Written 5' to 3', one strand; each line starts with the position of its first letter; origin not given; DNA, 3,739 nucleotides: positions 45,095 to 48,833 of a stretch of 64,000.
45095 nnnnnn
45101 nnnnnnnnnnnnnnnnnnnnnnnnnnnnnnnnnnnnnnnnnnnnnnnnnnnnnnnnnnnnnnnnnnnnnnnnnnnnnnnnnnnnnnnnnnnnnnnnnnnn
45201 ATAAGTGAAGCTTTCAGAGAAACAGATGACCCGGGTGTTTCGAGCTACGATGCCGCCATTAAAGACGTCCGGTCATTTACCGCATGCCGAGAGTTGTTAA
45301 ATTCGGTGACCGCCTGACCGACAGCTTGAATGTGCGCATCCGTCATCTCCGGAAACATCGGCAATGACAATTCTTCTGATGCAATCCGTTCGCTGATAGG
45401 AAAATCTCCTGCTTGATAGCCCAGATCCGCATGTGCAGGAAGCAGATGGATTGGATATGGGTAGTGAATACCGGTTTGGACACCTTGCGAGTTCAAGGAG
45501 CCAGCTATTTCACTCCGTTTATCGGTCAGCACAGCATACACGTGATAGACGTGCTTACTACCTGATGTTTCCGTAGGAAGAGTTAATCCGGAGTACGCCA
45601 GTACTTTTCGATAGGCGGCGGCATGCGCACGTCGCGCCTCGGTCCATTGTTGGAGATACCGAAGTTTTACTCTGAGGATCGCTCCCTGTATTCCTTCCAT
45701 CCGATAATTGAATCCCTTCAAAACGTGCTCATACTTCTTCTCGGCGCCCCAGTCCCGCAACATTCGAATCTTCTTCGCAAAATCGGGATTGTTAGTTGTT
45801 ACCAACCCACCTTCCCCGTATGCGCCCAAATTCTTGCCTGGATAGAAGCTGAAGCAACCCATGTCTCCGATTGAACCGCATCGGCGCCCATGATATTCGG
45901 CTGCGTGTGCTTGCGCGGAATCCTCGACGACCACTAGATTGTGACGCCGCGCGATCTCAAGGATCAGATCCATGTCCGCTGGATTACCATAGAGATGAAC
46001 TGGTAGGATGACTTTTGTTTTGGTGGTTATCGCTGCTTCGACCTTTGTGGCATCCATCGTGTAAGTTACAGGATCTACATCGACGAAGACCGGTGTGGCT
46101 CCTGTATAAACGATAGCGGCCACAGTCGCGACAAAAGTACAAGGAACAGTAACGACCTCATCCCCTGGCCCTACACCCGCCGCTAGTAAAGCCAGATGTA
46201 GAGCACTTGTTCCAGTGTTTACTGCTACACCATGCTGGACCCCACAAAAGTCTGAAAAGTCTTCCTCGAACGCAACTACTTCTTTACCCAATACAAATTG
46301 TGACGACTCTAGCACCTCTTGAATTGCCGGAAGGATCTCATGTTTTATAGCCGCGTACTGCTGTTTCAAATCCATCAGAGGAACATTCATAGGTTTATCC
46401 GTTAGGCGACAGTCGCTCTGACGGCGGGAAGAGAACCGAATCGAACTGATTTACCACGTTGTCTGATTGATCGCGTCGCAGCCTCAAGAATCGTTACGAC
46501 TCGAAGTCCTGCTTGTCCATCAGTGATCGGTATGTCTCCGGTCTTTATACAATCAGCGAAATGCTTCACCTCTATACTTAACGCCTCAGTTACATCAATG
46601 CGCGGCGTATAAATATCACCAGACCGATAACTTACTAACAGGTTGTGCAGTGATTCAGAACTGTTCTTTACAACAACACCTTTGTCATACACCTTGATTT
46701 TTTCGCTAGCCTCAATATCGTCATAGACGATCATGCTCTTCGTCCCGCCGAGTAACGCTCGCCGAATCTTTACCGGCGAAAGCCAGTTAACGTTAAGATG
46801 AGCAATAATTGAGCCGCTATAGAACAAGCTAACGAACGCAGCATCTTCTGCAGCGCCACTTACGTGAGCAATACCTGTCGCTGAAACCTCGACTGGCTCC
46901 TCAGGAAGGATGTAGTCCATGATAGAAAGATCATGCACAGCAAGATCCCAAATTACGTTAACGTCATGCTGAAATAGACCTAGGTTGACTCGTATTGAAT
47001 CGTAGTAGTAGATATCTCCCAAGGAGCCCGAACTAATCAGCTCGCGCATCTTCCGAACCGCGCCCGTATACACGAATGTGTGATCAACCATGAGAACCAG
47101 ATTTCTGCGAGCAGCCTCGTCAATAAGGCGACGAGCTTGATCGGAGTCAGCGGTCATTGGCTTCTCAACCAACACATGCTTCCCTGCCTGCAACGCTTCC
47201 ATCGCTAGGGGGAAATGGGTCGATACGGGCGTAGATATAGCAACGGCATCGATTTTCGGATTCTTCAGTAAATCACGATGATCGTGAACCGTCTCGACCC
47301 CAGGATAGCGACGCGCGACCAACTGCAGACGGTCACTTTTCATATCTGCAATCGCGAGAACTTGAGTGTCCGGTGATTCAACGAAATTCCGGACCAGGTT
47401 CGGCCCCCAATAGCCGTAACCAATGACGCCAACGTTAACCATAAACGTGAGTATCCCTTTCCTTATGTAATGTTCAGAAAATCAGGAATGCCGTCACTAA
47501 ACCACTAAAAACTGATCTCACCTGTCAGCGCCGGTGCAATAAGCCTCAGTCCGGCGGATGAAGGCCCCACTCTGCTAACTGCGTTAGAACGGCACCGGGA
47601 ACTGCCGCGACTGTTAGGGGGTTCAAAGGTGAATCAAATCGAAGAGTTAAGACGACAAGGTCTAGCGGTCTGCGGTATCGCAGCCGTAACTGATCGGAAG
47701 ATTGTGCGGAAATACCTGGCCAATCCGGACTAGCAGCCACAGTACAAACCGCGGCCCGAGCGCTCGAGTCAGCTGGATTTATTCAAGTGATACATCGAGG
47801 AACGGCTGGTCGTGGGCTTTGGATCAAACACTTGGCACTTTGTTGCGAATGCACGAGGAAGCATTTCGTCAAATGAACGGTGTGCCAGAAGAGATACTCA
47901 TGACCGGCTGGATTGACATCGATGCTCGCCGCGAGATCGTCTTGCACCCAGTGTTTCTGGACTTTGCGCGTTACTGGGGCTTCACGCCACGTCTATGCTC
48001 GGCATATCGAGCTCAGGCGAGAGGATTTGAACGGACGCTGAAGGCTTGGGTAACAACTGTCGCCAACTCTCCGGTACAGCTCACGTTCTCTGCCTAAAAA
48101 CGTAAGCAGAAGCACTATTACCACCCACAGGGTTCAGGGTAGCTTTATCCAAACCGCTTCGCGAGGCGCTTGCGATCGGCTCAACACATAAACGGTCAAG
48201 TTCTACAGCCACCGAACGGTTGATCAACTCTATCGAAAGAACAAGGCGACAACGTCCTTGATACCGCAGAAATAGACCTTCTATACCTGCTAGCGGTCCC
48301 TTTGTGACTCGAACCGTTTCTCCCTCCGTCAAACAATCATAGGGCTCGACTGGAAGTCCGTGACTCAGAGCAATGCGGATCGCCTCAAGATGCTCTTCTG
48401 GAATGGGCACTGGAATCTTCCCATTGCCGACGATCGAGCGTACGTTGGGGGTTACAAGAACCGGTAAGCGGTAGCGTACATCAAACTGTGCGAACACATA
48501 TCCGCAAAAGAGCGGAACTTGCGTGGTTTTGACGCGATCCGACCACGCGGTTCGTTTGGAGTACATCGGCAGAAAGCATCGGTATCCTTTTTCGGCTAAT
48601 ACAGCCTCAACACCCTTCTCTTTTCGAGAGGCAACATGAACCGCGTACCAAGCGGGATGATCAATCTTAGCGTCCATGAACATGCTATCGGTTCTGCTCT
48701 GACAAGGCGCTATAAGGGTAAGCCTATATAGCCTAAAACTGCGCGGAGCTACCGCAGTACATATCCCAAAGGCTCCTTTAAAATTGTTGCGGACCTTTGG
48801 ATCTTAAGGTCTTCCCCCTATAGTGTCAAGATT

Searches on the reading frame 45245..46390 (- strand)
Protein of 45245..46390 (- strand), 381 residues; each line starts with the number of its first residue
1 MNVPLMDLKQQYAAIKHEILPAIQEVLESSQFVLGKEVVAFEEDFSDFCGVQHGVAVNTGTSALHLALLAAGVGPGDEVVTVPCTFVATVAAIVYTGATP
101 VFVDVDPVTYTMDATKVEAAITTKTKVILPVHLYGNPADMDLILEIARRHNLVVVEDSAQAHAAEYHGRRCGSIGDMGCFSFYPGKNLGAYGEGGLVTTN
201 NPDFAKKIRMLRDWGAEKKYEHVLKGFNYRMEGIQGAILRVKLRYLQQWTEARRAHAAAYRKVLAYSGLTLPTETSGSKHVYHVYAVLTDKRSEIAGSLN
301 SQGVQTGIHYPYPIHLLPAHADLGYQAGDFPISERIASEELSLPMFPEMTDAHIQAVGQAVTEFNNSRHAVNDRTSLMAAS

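Call 14: search_protein_families(library=pfam, proteins=[window:45245-46390:-], max_evalue=0.001)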
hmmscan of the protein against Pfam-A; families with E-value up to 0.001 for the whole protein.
window:45245-46390:- (381 aa): 5 families
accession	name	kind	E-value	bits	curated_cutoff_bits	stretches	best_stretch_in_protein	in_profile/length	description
PF01041.23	DegT_DnrJ_EryC1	-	1.1e-124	416.7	19.8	1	15-361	3-359/360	DegT/DnrJ/EryC1/StrS aminotransferase family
PF00155.27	Aminotran_1_2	-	4.4e-07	29.8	19.7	1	39-164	45-192/361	Aminotransferase class I and II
PF01053.26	Cys_Met_Meta_PP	-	1.2e-06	27.8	27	1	40-158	56-174/381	Cys/Met metabolism PLP-dependent enzyme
PF01212.27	Beta_elim_lyase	-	2.7e-05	24.1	27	1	37-260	33-230/288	Beta-eliminating lyase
PF00266.25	Aminotran_5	-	0.0002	20.9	21.5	1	43-162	50-180/371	Aminotransferase class-V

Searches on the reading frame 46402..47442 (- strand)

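Call 14: search_protein_families(library=pfam, proteins=[window:46402-47442:-], max_evalue=0.001)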
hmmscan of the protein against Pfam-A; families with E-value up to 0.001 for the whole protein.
window:46402-47442:- (346 aa): 3 families
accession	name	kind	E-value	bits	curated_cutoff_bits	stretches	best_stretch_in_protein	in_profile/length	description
PF01408.29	GFO_IDH_MocA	-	5.6e-30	104.9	24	1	2-121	1-120/120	Oxidoreductase family, NAD-binding Rossmann fold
PF22725.1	GFO_IDH_MocA_C3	-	2e-13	50.8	27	1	129-238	1-123/124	GFO/IDH/MocA C-terminal domain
PF02894.22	GFO_IDH_MocA_C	-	1.1e-12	48.7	22.9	1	133-330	1-214/218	Oxidoreductase family, C-terminal alpha/beta domain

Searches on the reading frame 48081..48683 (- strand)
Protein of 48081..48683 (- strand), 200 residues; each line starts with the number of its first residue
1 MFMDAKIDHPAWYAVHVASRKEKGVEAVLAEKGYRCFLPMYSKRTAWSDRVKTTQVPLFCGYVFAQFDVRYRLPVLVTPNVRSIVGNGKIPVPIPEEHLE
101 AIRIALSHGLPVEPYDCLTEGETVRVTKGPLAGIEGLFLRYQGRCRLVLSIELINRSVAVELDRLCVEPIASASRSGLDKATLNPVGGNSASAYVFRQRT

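Call 14: search_protein_families(library=pfam, proteins=[window:48081-48683:-], max_evalue=0.001)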
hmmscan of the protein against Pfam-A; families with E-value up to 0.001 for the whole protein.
window:48081-48683:- (200 aa): 1 family
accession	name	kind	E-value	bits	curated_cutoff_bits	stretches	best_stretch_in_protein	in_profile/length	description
PF02357.24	NusG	-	2.9e-19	69.8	22.2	1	11-103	2-93/93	Transcription termination factor nusG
